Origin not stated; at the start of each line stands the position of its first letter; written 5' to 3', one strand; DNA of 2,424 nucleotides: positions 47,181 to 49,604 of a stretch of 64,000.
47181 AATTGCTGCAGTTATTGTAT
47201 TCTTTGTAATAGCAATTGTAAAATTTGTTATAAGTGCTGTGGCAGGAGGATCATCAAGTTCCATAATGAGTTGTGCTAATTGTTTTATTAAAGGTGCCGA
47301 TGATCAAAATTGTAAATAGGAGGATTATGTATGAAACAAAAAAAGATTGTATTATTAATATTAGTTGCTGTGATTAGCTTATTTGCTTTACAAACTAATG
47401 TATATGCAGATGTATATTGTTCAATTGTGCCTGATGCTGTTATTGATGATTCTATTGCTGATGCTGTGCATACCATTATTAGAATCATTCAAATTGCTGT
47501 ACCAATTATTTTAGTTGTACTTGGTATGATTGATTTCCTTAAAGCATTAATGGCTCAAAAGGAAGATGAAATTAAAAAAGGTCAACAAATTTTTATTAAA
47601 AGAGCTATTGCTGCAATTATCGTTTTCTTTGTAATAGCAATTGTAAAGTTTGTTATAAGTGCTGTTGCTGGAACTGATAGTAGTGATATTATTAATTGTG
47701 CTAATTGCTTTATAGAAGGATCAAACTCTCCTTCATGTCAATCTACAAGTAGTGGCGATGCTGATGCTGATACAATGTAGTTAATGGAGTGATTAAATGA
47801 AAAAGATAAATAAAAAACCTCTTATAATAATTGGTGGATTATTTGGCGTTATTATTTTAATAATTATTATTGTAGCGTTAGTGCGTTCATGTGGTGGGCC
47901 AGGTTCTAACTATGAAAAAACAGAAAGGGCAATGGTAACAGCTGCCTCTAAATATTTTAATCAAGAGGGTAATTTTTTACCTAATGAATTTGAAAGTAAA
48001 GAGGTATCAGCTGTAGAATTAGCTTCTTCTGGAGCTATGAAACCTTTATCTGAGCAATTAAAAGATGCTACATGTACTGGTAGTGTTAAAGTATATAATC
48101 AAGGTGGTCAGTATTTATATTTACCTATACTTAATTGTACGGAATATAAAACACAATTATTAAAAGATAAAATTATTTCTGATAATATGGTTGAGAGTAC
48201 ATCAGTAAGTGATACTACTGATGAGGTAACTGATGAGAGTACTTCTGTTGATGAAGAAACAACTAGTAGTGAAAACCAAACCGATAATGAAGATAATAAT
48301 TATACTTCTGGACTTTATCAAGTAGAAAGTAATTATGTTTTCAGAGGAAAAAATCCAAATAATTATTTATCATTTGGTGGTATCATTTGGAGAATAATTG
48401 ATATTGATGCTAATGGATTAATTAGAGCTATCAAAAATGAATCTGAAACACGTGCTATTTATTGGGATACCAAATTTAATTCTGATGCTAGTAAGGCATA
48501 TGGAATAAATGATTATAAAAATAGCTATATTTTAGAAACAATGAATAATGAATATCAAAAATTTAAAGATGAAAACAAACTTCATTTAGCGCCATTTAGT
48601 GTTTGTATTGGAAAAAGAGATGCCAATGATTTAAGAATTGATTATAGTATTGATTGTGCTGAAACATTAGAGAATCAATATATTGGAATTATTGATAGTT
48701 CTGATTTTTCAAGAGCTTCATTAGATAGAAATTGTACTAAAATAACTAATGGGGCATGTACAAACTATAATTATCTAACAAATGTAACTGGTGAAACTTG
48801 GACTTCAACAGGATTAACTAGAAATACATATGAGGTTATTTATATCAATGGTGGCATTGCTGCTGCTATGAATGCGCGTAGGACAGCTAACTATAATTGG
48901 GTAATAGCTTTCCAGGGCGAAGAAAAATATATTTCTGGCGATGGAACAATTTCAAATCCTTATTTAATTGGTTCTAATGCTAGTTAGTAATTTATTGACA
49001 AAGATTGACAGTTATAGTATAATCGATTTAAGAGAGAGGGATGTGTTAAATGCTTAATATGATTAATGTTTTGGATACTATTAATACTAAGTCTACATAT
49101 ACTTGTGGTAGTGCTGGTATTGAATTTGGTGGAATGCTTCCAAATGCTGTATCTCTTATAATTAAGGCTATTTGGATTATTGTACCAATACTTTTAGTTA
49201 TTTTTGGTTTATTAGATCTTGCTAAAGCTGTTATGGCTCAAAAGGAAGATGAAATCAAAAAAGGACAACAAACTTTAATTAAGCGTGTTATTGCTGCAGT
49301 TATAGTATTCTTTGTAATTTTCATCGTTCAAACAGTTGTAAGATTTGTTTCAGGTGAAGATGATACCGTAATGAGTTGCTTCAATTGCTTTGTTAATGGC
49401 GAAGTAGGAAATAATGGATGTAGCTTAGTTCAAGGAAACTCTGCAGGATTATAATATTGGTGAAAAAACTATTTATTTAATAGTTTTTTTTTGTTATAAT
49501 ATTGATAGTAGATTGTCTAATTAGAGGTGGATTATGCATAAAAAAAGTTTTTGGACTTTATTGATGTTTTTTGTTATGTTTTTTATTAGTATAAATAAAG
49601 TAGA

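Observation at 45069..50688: Six-member paralog family sharing a ~90-aa C-terminal TM-hairpin (VirB2/TrbC- or Maff2-like architecture) with CxxCF tail and hypervariable N-terminal ectodomains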

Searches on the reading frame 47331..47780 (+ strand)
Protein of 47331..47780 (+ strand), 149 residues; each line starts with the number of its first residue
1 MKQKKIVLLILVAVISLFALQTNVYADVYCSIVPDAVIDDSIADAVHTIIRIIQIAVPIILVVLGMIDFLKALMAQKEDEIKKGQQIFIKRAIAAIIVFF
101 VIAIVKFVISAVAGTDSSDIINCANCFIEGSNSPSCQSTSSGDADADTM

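Call 5: search_protein_families(library=pfam, proteins=[window:47331-47780:+], max_evalue=1)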
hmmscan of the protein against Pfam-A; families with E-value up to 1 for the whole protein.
window:47331-47780:+ (149 aa): 5 families
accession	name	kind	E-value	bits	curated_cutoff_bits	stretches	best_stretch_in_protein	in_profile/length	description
PF04789.21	DUF621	-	0.0066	16.1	21.3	1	27-110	169-251/306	Protein of unknown function (DUF621)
PF16927.11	HisKA_7TM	-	0.02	15.2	28.6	1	2-114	87-195/224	N-terminal 7TM region of histidine kinase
PF18895.5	T4SS_pilin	-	0.028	14.9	26.6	1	41-108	4-71/71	Type IV secretion system pilin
PF03631.20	Virul_fac_BrkB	-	0.036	14.2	33.7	1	8-116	24-139/259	Virulence factor BrkB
PF06195.18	DUF996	-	0.25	12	31.3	1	49-120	31-100/138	Protein of unknown function (DUF996)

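Call 13: search_dna_similar(query=window:47331-47780:+, collection=plasmids, mode=protein, max_rows=25, max_evalue=0.01)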
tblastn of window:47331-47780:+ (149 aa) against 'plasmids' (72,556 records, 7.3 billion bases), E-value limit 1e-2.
No match.

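Call 26: search_protein_families(library=pfam, alignment_id=A3, max_evalue=0.05)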
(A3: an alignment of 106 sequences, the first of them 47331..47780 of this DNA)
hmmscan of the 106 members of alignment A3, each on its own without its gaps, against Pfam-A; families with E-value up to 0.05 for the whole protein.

A. member 1, window:47331-47780:+ (149 aa): 4 families
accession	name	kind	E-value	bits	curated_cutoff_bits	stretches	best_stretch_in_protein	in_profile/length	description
PF04789.21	DUF621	-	0.0066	16.1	21.3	1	27-110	169-251/306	Protein of unknown function (DUF621)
PF16927.11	HisKA_7TM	-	0.02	15.2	28.6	1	2-114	87-195/224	N-terminal 7TM region of histidine kinase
PF18895.5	T4SS_pilin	-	0.028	14.9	26.6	1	41-108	4-71/71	Type IV secretion system pilin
PF03631.20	Virul_fac_BrkB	-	0.036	14.2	33.7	1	8-116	24-139/259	Virulence factor BrkB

B. families by the number of members that match (of 106 scanned): 67 families (the first 25 are shown)
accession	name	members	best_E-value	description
PF04789.21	DUF621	64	2e-05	Protein of unknown function (DUF621)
PF18895.5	T4SS_pilin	62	1.1e-05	Type IV secretion system pilin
PF00001.26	7tm_1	43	0.00039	7 transmembrane receptor (rhodopsin family)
PF19554.4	DUF6077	28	0.00065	Family of unknown function (DUF6077)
PF05987.18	DUF898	22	0.0019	Bacterial protein of unknown function (DUF898)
PF10322.15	7TM_GPCR_Sru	21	0.00015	Serpentine type 7TM GPCR chemoreceptor Sru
PF06195.18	DUF996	16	0.00054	Protein of unknown function (DUF996)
PF02118.27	Srg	13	0.0014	Srg family chemoreceptor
PF12051.14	DUF3533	13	0.0035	Protein of unknown function (DUF3533)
PF24400.1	DUF7544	12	0.00079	Family of unknown function (DUF7544)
PF19300.4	BPD_transp_1_N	11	0.024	Binding-prot-dependent transport system membrane comp, N-term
PF04123.18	DUF373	10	0.00071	Domain of unknown function (DUF373)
PF07331.16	TctB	10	0.0029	Tripartite tricarboxylate transporter TctB family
PF11139.14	SfLAP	9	0.00035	Sap, sulfolipid-1-addressing protein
PF01534.23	Frizzled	8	0.0018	Frizzled/Smoothened family membrane region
PF04956.18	TrbC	5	0.0033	TrbC/VIRB2 pilin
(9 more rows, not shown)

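Call 27: search_solved_structures(query=A3, max_evalue=10, show_alignments=2)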
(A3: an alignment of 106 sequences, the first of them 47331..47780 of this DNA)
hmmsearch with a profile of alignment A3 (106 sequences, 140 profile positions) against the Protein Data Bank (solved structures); distinct sequences matched with E-value up to 10: 0.

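Call 28: predict_structure(alignment_id=A3)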
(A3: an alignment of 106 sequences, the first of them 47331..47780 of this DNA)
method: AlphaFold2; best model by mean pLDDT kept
length: 149 residues; sequences in the alignment: 106
mean_pLDDT: 72.3   pTM: 0.51
mean pLDDT of the five models: 72.3, 71.2, 65.7, 64.7, 60.8
residues with pLDDT >= 90: 7; 70-90: 82; 50-70: 45; < 50: 15
segments of 3 or more residues with pLDDT < 50: 24-27, 140-149
pLDDT, mean of each block of 10 residues (from residue 1): 70 73 52 59 77 85 87 87 88 89 84 63 68 61 38
secondary structure, 60 per line:
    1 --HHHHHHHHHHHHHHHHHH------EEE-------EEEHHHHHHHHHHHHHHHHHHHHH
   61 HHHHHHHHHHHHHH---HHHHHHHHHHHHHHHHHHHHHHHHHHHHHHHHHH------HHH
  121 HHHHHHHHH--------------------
elements in order: H3-20 E27-29 E37-39 H40-74 H78-111 H118-129

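Call 31: fold_search(model_id=the predicted structure, library=pdb)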
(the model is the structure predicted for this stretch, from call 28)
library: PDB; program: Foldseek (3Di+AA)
matches with E <= 10: 24; with E <= 0.001: 0
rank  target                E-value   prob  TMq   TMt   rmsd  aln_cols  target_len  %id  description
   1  3zx6_A                3.0e+00  0.09  0.24  0.14  12.8       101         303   14  Structure of Hamp(AF1503)-Tsr fusion - Hamp (A291V) mutant (released 2012-02-29)
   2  3anw_A                3.2e+00  0.21  0.30  0.27   7.5        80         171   16  A protein complex essential initiation of DNA replication (released 2011-07-27)
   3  7jrl                  5.5e+00  0.23  0.25  0.09  15.6        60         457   10  The structure of CBM51-2 in complex with GlcNAc and INT domains from Clostridium perfringens ZmpB (released 2021-02-03)
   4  6cnn_A                5.5e+00  0.10  0.30  0.15   7.6        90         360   14  Cryo-EM structure of the human SK4/calmodulin channel complex in the Ca2+ bound state I (released 2018-05-02)
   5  9qef_A                5.8e+00  0.18  0.26  0.43   4.9        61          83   13  Respiratory supercomplex from Mycobacterium smegmatis with decylubiquinone (released 2026-01-21)
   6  8vvi_C                5.8e+00  0.04  0.18  0.23  10.7        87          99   15  Cryo-EM structure of a type II ZorAB complex from Sulfuricurvum kujiense (released 2025-02-05)
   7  7mwr_B                6.2e+00  0.03  0.12  0.08  14.6        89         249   13  Structure of De Novo designed beta sheet heterodimer LHD101A53/B4 (released 2022-01-19)
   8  9lli_O                6.6e+00  0.08  0.22  0.40   5.7        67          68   12  Cryo-EM structure of D1R in complex with de novo designed GEM targeting TM1/2/4 and GEM targeting TM3/4/5, and negativ (released 2026-03-04)
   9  4uzy_A                7.0e+00  0.10  0.24  0.07   8.8        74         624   14  Crystal structure of the Chlamydomonas IFT70 and IFT52 complex (released 2014-11-05)
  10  6tz4_02               7.4e+00  0.13  0.35  0.31   8.8        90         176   10  CryoEM reconstruction of membrane-bound ESCRT-III filament composed of CHMP1B+IST1 (right-handed) (released 2020-04-08)
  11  7aoi_XF               7.4e+00  0.09  0.26  0.25  13.7        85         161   13  Trypanosoma brucei mitochondrial ribosome large subunit assembly intermediate (released 2020-12-02)
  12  6j3y_Q                7.8e+00  0.13  0.22  0.23   2.8        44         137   23  Structure of C2S2-type PSII-FCPII supercomplex from diatom (released 2019-08-07)
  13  8zal_B                7.8e+00  0.06  0.28  0.15  10.4       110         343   14  EmrAB-TolC MFS-type tripartite multidrug efflux pump EA (released 2025-04-30)
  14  2f93_MODEL_1_B        8.3e+00  0.12  0.21  0.51   4.4        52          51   10  K Intermediate Structure of Sensory Rhodopsin II/Transducer Complex in Combination with the Ground State Struc (released 2006-03-07)
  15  9y5q_A                8.3e+00  0.07  0.28  0.15   6.9        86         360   13  Cryo EM structure of KCa3.1_R355K_I/calmodulin channel in complex with rimtuzalcap (released 2025-10-15)
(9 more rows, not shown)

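Call 59: search_protein_families(library=ncbifam, proteins=[window:47331-47780:+], max_evalue=0.1)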
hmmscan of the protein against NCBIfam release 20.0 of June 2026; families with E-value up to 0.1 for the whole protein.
window:47331-47780:+ (149 aa): 3 families
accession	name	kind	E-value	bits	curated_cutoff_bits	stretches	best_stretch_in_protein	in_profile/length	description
NF001309.0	PRK00257.1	equivalog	0.022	13.7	434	1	103-141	57-95/379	4-phosphoerythronate dehydrogenase PdxB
TIGR03943.1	TIGR03943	equivalog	0.033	13.5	88.8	1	42-113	5-78/221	TIGR03943 family putative permease subunit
NF045849.1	ICE_MMCAP2_0565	equivalog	0.047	13.4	40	0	42-112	5-75/80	Mbov_0395 family pilin-like conjugal transfer protein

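Call 61: find_encoding_contigs(protein=window:47331-47780:+, flank=1000, max_places=8)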
Protein window:47331-47780:+ (149 aa): 19 contigs read that carry it; 8 places shown.
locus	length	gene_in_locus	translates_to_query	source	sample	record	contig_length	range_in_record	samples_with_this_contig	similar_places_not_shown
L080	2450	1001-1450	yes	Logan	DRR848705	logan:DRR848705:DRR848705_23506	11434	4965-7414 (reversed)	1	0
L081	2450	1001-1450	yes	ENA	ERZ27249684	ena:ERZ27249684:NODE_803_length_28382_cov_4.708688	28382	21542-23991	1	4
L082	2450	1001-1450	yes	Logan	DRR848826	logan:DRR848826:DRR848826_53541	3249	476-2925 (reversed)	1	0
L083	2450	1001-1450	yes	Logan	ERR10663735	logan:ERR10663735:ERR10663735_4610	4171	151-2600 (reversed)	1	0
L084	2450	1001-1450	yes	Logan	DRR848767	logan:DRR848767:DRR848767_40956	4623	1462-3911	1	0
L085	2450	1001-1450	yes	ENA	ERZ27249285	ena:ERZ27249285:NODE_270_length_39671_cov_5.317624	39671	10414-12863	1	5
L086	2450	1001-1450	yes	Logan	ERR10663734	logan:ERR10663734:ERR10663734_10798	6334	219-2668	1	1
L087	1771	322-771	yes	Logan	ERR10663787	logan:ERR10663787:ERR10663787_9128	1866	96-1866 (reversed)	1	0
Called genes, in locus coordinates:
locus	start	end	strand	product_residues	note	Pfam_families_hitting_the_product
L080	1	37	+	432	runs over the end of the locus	-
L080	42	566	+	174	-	-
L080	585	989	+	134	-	-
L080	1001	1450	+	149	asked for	-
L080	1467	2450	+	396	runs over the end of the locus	-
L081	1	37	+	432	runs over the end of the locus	-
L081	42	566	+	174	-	-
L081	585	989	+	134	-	-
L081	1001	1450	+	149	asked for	-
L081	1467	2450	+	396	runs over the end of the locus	-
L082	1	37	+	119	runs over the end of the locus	?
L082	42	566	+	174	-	-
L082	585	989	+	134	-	-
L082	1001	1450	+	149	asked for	-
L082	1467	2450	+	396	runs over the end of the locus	-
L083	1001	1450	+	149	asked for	-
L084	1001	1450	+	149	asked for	-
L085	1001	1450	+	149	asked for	-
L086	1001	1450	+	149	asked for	-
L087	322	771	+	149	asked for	-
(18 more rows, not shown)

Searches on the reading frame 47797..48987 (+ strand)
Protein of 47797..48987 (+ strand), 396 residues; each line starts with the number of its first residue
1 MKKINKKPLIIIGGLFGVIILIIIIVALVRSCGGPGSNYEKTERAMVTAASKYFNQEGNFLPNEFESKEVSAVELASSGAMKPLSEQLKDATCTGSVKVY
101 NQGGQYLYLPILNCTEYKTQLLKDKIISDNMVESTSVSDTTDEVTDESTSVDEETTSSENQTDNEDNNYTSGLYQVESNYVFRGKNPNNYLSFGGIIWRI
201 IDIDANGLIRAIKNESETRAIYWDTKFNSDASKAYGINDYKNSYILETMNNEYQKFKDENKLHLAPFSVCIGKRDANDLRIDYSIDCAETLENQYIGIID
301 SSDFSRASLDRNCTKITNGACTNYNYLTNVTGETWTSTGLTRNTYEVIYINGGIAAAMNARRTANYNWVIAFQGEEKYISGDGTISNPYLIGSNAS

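Call 5: search_protein_families(library=pfam, proteins=[window:47797-48987:+], max_evalue=1)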
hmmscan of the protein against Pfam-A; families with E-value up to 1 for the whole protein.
window:47797-48987:+ (396 aa): 1 family
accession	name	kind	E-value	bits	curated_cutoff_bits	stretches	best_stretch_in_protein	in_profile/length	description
PF21584.2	2L_N_poxvirus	-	0.46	10.7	27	1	200-283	19-105/173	Poxvirus, 2L, N-terminal domain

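Call 59: search_protein_families(library=ncbifam, proteins=[window:47797-48987:+], max_evalue=0.1)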
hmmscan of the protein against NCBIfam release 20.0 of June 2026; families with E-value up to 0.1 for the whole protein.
window:47797-48987:+ (396 aa): 1 family
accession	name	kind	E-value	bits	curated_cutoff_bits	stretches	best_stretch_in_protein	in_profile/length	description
NF052405.1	NOV5WD8W_fam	equivalog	0.068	13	170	0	209-261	44-91/137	NOV5WD8W family nitrogen cycling protein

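Call 70: search_solved_structures(query=window:47797-48987:+, max_evalue=1)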
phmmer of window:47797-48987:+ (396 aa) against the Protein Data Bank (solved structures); distinct sequences matched with E-value up to 1: 0.

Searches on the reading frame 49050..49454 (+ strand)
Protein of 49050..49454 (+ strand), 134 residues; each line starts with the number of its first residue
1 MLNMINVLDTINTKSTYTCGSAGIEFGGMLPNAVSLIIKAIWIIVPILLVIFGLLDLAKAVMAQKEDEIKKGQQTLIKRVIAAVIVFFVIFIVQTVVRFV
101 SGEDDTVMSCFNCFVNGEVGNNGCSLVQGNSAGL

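Call 5: search_protein_families(library=pfam, proteins=[window:49050-49454:+], max_evalue=1)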
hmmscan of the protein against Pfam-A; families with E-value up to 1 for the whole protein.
window:49050-49454:+ (134 aa): 12 families
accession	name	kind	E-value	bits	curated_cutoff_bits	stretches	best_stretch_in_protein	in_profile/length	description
PF18895.5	T4SS_pilin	-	0.00049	20.6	26.6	1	37-95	12-70/71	Type IV secretion system pilin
PF07331.16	TctB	-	0.015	15.9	29.1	1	27-92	25-83/137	Tripartite tricarboxylate transporter TctB family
PF00001.26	7tm_1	-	0.017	15.1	30.5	1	14-101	133-226/260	7 transmembrane receptor (rhodopsin family)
PF10311.14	Ilm1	-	0.019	15.1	25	1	44-103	58-117/163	Increased loss of mitochondrial DNA protein 1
PF19554.4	DUF6077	-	0.02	14.1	27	1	39-100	68-130/354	Family of unknown function (DUF6077)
PF11137.13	DUF2909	-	0.021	15.1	31.4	1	43-92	4-53/60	Protein of unknown function (DUF2909)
PF10322.15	7TM_GPCR_Sru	-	0.028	14.2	26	1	12-97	172-266/305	Serpentine type 7TM GPCR chemoreceptor Sru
PF06195.18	DUF996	-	0.033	14.8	31.3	1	37-97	31-93/138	Protein of unknown function (DUF996)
PF19300.4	BPD_transp_1_N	-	0.047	14.3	23.8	1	75-111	4-40/114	Binding-prot-dependent transport system membrane comp, N-term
PF05987.18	DUF898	-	0.077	12.5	28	1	19-93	166-240/336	Bacterial protein of unknown function (DUF898)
PF11190.13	DUF2976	-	0.084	13.2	28.2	1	32-94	17-82/87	Protein of unknown function (DUF2976)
PF24431.1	DUF7554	-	0.13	13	25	1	74-100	7-33/60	Family of unknown function (DUF7554)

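Call 59: search_protein_families(library=ncbifam, proteins=[window:49050-49454:+], max_evalue=0.1)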
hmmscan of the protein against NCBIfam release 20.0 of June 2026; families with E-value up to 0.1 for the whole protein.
window:49050-49454:+ (134 aa): 5 families
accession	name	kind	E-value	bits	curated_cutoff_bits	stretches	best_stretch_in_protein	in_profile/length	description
NF040963.1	MamI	equivalog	0.0095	15.8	80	1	40-69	28-57/69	magnetosome protein MamI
NF010559.0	PRK13954.1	equivalog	0.011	16.2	176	1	35-107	32-101/120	large conductance mechanosensitive channel protein MscL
NF010560.0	PRK13955.1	equivalog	0.014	15.4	180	1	23-96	20-89/132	large conductance mechanosensitive channel protein MscL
TIGR00220.1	mscL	equivalog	0.015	15.5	71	1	30-98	27-93/127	large conductance mechanosensitive channel protein MscL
NF002763.0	PRK02833.1-1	equivalog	0.025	14.3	138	1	34-94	15-71/143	phosphate-starvation-inducible protein PsiE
